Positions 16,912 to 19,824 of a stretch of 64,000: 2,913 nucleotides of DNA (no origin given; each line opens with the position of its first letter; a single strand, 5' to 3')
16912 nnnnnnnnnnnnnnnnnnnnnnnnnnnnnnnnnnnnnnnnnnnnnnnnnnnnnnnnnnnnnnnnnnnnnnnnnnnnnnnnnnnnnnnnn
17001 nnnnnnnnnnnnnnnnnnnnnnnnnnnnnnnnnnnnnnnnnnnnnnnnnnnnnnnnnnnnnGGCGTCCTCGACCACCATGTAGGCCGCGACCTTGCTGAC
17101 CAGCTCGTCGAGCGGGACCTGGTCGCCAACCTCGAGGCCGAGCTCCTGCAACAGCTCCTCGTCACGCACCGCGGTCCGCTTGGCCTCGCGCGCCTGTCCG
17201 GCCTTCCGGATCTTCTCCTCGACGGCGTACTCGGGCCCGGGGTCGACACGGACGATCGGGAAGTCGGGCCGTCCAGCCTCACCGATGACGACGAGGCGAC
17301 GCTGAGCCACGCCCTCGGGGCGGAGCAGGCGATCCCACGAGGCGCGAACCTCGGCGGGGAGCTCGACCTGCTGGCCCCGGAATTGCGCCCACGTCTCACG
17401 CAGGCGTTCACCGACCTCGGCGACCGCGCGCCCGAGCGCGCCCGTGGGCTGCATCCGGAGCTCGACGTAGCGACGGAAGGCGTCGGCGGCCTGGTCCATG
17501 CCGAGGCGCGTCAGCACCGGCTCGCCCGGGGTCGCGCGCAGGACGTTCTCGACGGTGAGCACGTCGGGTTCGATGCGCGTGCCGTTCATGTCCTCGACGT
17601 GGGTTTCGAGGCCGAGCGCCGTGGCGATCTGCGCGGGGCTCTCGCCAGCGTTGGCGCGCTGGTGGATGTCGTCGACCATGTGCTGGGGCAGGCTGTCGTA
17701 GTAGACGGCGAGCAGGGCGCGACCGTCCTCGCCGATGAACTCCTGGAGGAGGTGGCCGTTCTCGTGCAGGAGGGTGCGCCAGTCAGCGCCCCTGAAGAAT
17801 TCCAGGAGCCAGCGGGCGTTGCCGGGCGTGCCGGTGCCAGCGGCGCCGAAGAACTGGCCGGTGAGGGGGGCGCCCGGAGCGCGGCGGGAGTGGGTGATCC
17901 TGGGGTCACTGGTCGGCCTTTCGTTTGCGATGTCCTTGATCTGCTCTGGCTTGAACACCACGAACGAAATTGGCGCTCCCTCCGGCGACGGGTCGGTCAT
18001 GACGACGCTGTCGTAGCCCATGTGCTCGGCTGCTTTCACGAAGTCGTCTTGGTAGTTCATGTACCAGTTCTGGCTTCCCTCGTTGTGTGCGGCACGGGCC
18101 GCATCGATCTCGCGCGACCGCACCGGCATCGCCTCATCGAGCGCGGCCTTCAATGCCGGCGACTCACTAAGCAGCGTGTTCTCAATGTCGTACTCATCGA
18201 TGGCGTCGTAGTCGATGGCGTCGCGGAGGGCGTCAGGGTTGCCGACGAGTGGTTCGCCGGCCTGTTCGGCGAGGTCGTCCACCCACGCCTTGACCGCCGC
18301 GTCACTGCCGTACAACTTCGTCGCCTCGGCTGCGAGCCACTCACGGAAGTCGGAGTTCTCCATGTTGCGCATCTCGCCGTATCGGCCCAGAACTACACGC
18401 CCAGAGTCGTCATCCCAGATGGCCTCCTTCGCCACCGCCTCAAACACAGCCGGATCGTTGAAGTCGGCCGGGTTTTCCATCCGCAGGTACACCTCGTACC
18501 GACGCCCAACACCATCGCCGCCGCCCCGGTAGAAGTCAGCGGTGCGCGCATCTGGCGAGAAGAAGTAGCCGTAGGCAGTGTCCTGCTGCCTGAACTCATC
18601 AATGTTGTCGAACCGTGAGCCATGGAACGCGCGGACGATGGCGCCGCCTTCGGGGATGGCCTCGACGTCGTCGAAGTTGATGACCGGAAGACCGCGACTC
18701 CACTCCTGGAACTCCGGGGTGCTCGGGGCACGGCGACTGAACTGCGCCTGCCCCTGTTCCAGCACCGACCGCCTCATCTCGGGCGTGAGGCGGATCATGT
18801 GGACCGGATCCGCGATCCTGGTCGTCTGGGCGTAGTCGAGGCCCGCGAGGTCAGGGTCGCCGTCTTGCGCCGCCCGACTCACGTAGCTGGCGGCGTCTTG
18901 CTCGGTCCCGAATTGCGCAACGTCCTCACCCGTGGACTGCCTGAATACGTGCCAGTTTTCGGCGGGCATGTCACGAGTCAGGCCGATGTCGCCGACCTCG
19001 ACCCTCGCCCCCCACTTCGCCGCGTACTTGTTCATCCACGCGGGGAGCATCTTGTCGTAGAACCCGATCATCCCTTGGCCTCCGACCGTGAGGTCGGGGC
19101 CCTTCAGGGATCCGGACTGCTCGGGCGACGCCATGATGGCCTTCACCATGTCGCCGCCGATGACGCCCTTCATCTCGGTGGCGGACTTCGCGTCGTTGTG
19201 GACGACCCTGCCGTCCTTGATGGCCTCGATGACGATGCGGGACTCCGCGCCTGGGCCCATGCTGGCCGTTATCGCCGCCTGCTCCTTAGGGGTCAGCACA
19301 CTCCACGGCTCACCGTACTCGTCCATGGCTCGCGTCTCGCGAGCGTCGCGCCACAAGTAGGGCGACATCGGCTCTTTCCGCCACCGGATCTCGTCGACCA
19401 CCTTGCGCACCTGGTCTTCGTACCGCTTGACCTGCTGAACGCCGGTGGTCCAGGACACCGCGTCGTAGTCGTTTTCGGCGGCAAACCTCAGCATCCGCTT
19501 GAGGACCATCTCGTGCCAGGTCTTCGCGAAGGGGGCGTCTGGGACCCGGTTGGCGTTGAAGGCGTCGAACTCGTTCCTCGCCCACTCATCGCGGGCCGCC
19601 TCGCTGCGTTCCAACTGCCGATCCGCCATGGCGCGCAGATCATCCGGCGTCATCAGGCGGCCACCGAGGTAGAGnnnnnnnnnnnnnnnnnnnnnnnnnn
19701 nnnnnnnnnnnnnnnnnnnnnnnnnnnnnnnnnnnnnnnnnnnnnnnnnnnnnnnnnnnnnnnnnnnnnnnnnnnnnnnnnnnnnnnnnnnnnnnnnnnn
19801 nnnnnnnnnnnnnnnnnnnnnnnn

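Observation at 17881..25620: Eight [F/Y/H]-S-[R/K]-R linkers sit between the modules of the giant protein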

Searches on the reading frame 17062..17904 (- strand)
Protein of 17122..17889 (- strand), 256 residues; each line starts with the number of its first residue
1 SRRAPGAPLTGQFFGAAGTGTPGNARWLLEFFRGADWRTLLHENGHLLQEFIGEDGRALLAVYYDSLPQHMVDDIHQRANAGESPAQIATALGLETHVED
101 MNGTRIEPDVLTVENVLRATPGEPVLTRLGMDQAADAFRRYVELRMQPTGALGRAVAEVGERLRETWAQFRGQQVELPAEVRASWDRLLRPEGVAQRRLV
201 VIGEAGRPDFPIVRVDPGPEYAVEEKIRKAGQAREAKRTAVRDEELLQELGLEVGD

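Call 30: search_protein_families(library=pfam, proteins=[window:17122-17889:-], max_evalue=5)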
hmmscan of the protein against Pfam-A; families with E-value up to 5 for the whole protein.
window:17122-17889:- (256 aa): 0 families

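Call 49: search_solved_structures(query=A2, max_evalue=10, show_alignments=2)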
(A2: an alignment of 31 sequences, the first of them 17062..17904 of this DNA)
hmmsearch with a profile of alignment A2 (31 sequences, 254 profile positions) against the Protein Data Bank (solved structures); distinct sequences matched with E-value up to 10: 3.
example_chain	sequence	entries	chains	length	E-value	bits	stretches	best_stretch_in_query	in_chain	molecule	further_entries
2lse_A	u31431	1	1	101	0.17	14.8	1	176-244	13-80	Four Helix Bundle Protein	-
1wgf_A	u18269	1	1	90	0.22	14.5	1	187-240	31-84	Upstream Binding Factor 1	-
6iak_A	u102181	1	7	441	1.8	11.4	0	196-234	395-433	Uncharacterized protein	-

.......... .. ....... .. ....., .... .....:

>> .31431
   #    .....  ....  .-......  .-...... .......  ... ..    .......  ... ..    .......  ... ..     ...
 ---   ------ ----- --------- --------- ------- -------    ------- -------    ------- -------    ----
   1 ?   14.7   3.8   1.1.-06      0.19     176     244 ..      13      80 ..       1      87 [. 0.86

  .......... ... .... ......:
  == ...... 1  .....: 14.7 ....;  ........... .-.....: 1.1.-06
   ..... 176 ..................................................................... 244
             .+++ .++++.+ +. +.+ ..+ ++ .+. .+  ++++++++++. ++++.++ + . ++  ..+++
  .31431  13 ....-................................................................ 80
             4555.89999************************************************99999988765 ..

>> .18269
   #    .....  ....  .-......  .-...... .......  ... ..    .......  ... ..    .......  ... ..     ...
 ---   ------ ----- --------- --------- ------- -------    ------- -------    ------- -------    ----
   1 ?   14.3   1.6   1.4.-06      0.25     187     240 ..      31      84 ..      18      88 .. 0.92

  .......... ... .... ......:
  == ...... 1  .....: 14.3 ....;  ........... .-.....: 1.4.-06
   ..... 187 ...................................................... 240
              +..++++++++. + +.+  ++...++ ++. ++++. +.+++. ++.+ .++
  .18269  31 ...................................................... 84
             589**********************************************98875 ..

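Call 50: search_protein_families(library=pfam, alignment_id=A2, max_evalue=0.1)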
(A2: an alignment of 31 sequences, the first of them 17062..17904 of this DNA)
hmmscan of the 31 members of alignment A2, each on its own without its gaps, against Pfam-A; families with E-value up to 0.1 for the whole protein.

A. member 1, window:17062-17904:- (281 aa): 0 families

B. families by the number of members that match (of 31 scanned): 20 families
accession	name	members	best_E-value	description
PF15640.11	Tox-MPTase4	2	0.027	Metallopeptidase toxin 4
PF07739.18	TipAS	2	0.082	TipAS antibiotic-recognition domain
PF09995.15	MPAB_Lcp_cat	1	0.0014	ER-bound oxygenase mpaB/B'/Rubber oxygenase, catalytic domain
PF25251.1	DUF7853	1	0.003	Family of unknown function (DUF7853)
PF06819.16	Arc_PepC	1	0.0032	Archaeal Peptidase A24 C-terminal Domain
PF07067.16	DUF1340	1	0.0049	Protein of unknown function (DUF1340)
PF14247.12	DUF4344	1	0.013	Putative metallopeptidase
PF03460.22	NIR_SIR_ferr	1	0.014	Nitrite/Sulfite reductase ferredoxin-like half domain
PF20573.4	DUF6782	1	0.021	Putative metallopeptidase family (DUF6782)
PF25424.1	PH_35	1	0.022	Fungal deubiquitinating enzyme PH domain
PF21893.1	DUF6918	1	0.03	Family of unknown function (DUF6918)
PF01613.24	Flavin_Reduct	1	0.036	Flavin reductase like domain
PF23769.1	Beta-prop_WDR75_2nd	1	0.036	WD repeat-containing protein 75 second beta-propeller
PF04402.19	SIMPL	1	0.038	Protein of unknown function (DUF541)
PF00583.31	Acetyltransf_1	1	0.039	Acetyltransferase (GNAT) family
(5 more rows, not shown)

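Call 60: predict_structure(alignment_id=A2)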
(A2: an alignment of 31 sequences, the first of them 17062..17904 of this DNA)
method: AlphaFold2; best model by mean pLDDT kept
length: 281 residues; sequences in the alignment: 31
mean_pLDDT: 64.5   pTM: 0.45
mean pLDDT of the five models: 64.5, 63.8, 62.9, 61.4, 59.7
residues with pLDDT >= 90: 7; 70-90: 135; 50-70: 61; < 50: 78
segments of 3 or more residues with pLDDT < 50: 1-27, 200-246, 279-281
pLDDT, mean of each block of 10 residues (from residue 1): 37 41 44 66 80 68 61 84 91 84 58 72 67 74 76 71 79 84 83 71 37 34 37 35 49 82 76 65 43
secondary structure, 60 per line:
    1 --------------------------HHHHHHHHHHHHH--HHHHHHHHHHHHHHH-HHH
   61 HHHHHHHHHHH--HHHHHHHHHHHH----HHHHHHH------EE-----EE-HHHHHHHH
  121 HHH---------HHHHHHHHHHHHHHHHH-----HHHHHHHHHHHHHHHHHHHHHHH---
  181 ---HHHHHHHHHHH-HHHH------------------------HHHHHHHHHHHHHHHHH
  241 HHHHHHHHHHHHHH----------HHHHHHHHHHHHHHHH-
elements in order: H27-39 H42-56 H58-71 H74-85 H90-96 H113-123 H133-149 H155-177 H184-194 H196-199 H224-254 H265-280

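Call 64: fold_search(model_id=the predicted structure, library=pdb)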
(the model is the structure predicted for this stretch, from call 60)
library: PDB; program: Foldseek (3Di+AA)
matches with E <= 10: 23; with E <= 0.001: 0
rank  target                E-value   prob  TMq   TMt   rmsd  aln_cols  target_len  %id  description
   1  5xxu_N                1.4e+00  0.13  0.13  0.22  16.2       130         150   20  Small subunit of Toxoplasma gondii ribosome (released 2017-08-30)
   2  8x6f_E                4.7e+00  0.02  0.12  0.12  22.9       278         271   13  Cryo-EM structure of Staphylococcus aureus sigA-dependent RNAP-promoter open complex (released 2024-06-05)
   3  3on2_A                4.7e+00  0.02  0.10  0.13  21.7       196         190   14  Structure of a protein with unknown function from Rhodococcus sp. RHA1 (released 2010-09-22)
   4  3on2_B                5.2e+00  0.01  0.10  0.13  22.8       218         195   13  Structure of a protein with unknown function from Rhodococcus sp. RHA1 (released 2010-09-22)
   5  4xvn_F                5.4e+00  0.07  0.14  0.27  20.4       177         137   16  Crystal structure of the small terminase from thermophilic phage G20C (released 2016-02-10)
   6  2bnl_C                5.4e+00  0.03  0.12  0.21  15.4       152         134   16  The structure of the N-terminal domain of RsbR (released 2005-11-03)
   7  6yxx_EO               6.6e+00  0.01  0.11  0.11  18.9       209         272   12  State A of the Trypanosoma brucei mitoribosomal large subunit assembly intermediate (released 2020-10-14)
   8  4g7h_P                7.3e+00  0.01  0.12  0.10  24.9       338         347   14  Crystal structure of Thermus thermophilus transcription initiation complex (released 2012-10-31)
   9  3on2_C                7.3e+00  0.01  0.10  0.13  22.1       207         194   12  Structure of a protein with unknown function from Rhodococcus sp. RHA1 (released 2010-09-22)
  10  6xm1_D                7.3e+00  0.01  0.09  0.12  25.4       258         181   14  SM Protein Vps45 in Complex with Qa SNARE Tlg2 (released 2020-08-19)
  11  4esv_K                7.7e+00  0.03  0.12  0.10  13.4       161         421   15  A New Twist on the Translocation Mechanism of Helicases from the Structure of DnaB with its Substrates (released 2012-10-24)
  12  8tla_C                7.7e+00  0.03  0.15  0.03  17.0       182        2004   12  Human Type 3 IP3 Receptor - Higher-Order Inhibited State - Symmetry Mate 1 (released 2023-11-08)
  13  4nsc_D                7.7e+00  0.02  0.09  0.09  14.2       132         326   13  Crystal Structure of CBARA1 in the Apo-form (released 2014-02-26)
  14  5mps_H                7.7e+00  0.01  0.11  0.08  22.0       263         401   13  Structure of a spliceosome remodeled for exon ligation (released 2017-01-18)
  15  5axw_A                7.7e+00  0.01  0.10  0.04  17.2       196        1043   10  Crystal structure of Staphylococcus aureus Cas9 in complex with sgRNA and target DNA (TTGGGT PAM) (released 2015-09-02)
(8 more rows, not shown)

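Call 76: search_protein_representatives(alignment_id=A2)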
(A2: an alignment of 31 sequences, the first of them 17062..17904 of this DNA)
Query: 31 sequences, 254 profile positions. Proteins with E-value up to 0.001 (for the whole library): 12739; up to 1e-10: 11085; up to 1e-30: 7408. The best 150 are listed.
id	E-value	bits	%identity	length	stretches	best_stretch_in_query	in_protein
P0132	2.6e-119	414.0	-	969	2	17-250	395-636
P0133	7.7e-107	373.1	-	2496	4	38-199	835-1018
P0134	6.7e-91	320.9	-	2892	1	2-252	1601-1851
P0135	8.7e-90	317.2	-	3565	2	2-253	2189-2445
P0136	4.3e-87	308.4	-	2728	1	2-253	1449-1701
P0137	6.3e-86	304.6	-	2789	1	2-251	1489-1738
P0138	3.7e-85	302.1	-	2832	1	2-253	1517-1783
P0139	6.6e-85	301.3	-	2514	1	12-251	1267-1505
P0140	1.2e-84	300.4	-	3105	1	2-253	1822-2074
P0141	2.9e-84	299.1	-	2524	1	2-253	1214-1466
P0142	6.9e-84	297.9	-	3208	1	2-252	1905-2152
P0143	8.9e-84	297.6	-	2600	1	2-253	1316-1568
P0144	1.2e-83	297.1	-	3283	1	2-253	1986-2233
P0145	2.3e-83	296.2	-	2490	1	5-252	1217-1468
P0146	6.2e-83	294.8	-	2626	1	2-251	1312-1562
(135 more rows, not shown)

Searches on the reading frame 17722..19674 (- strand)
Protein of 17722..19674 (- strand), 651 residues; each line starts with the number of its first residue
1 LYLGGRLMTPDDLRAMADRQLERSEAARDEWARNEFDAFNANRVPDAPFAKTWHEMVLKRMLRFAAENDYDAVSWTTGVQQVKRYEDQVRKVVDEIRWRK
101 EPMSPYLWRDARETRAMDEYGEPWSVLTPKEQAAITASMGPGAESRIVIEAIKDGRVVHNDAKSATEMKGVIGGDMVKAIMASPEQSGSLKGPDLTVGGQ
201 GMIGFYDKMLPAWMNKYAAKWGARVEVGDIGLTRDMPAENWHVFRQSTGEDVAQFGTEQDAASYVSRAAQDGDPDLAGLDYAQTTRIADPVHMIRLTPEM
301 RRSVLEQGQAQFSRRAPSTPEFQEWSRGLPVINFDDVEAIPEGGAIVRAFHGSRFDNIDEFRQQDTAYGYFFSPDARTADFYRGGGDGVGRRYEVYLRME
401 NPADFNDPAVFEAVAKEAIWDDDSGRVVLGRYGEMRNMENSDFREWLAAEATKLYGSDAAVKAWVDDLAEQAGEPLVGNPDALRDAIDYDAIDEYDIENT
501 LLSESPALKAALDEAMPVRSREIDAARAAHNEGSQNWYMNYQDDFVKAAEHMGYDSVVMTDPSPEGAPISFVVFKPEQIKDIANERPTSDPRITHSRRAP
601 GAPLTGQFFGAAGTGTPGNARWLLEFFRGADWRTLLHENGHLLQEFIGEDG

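Call 44: predict_structure(alignment_id=A1)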
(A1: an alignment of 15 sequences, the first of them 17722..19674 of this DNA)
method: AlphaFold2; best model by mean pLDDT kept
length: 651 residues; sequences in the alignment: 15
mean_pLDDT: 62.4   pTM: 0.35
mean pLDDT of the five models: 62.4, 62.3, 60.2, 59.3, 57.9
residues with pLDDT >= 90: 30; 70-90: 239; 50-70: 166; < 50: 216
segments of 3 or more residues with pLDDT < 50: 1-3, 31-51, 232-236, 278-288, 308-315, 364-366, 419-438, 476-505, 507-537, 583-651
pLDDT, mean of each block of 10 residues (from residue 1): 51 69 61 43 36 71 82 85 73 91 66 76 87 74 73 89 84 87 91 80 79 86 83 49 61 59 64 57 46 88 67 45 73 67 80 67 60 82 61 83 83 66 41 41 52 52 55 50 44 37 45 40 40 49 77 83 61 79 42 27 28 30 38 38 32 31
secondary structure, 60 per line:
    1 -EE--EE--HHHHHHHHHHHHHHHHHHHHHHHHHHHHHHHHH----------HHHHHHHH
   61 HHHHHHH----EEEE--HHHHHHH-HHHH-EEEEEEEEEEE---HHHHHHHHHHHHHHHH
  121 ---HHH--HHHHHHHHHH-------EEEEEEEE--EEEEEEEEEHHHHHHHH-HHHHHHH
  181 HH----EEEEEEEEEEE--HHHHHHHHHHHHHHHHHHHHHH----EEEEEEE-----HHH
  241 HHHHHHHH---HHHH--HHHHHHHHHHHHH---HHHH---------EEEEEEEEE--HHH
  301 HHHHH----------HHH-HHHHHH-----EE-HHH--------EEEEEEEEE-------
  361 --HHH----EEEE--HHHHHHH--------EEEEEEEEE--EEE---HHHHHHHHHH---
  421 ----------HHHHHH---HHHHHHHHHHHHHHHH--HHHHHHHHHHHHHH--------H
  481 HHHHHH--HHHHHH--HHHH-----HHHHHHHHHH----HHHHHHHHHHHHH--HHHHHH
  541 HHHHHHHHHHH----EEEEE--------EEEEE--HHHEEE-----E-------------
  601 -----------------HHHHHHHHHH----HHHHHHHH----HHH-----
elements in order (helices of 4 or more, strands of 3 or more residues): H10-42 H53-67 E72-75 H78-84 H86-89 E91-101 H105-120 H129-138 E146-153 E156-164 H165-172 H174-182 E187-197 H200-221 E226-232 H238-248 H252-255 H258-270 H274-277 E287-295 H298-305 H320-325 E345-353 E370-373 H376-382 E391-399 E402-404 H408-417 H431-436 H440-455 H458-471 H480-486 H489-494 H497-500 H506-515 H520-532 H535-551 E556-560 E569-573 E579-581 H618-627 H632-639

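Call 61: fold_search(model_id=the predicted structure, library=pdb)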
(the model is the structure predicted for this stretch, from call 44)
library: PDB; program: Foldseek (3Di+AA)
matches with E <= 10: 270; with E <= 0.001: 0
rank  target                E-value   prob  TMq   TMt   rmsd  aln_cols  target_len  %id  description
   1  4pnt_C                4.7e-01  0.85  0.08  0.24   3.0        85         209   14  Crystal Structure of human Tankyrase 2 in complex with 1,5-IQD. (released 2014-10-15)
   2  4dnt_A                5.2e-01  0.02  0.05  0.04  24.6       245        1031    9  Crystal structure of the CusBA heavy-metal efflux complex from Escherichia coli, mutant (released 2012-06-20)
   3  4bj9_B                5.5e-01  0.72  0.08  0.24   4.6        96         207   16  Crystal structure of human tankyrase 2 in complex with EB-47 (released 2013-12-11)
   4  5ha9_A                5.8e-01  0.06  0.08  0.14  25.4       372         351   11  Crystal structure-based design and disovery of a novel PARP1 antiagonist (BL-PA10) that induces apoptosis and inhibits (released 2016-03-09)
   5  5ez1_A                6.1e-01  0.06  0.07  0.15  26.7       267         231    9  Crystal Structure of Cell Binding Factor 2 from Helicobacter pylori in complex with I2CA (released 2016-03-16)
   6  4r6e_A                6.5e-01  0.05  0.08  0.14  25.0       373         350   10  Human artd1 (parp1) - catalytic domain in complex with inhibitor niraparib (released 2015-09-09)
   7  2l6c_MODEL_1_A        6.9e-01  0.08  0.05  0.23  17.6       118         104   14  Solution structure of desulfothioredoxin from Desulfovibrio vulgaris Hildenborough in its oxidized form (released 2011-11-23)
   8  4pml_D                7.2e-01  0.84  0.08  0.26   3.2        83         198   16  Crystal Structure of human Tankyrase 2 in complex with 3-amino-benzamide. (released 2014-10-15)
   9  9rls_C                7.7e-01  0.28  0.08  0.26   8.9       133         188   12  PARP10 catalytic domain in complex with OUL499 (released 2025-09-17)
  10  4tju_C                8.1e-01  0.75  0.08  0.24   3.0        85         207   14  Crystal Structure of human Tankyrase 2 in complex with 3,4-CPQ-5-C. (released 2014-10-15)
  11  8w23_A                8.1e-01  0.21  0.09  0.19  11.2       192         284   12  Cryo-EM structure of human tankyrase 2 SAM-PARP filament bound to compound, TDI-2804 (consensus map). (released 2025-07-09)
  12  6cxc_B                8.1e-01  0.09  0.06  0.09  30.7       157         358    8  3.9A Cryo-EM structure of murine antibody bound at a novel epitope of respiratory syncytial virus fusion protein (released 2019-07-31)
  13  3agk                  8.1e-01  0.03  0.05  0.09  19.4       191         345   12  Crystal structure of archaeal translation termination factor, aRF1 (released 2010-11-03)
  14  4buu_A                8.5e-01  0.69  0.08  0.23   3.4        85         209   14  Crystal structure of human tankyrase 2 in complex with (4-(4-oxo-3,4- dihydroquinazolin-2-yl)phenyl)methanesulfonamide (released 2013-10-30)
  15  4pnm_D                9.0e-01  0.69  0.08  0.25   3.3        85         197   14  Crystal Structure of human Tankyrase 2 in complex with Nu1025. (released 2014-10-15)
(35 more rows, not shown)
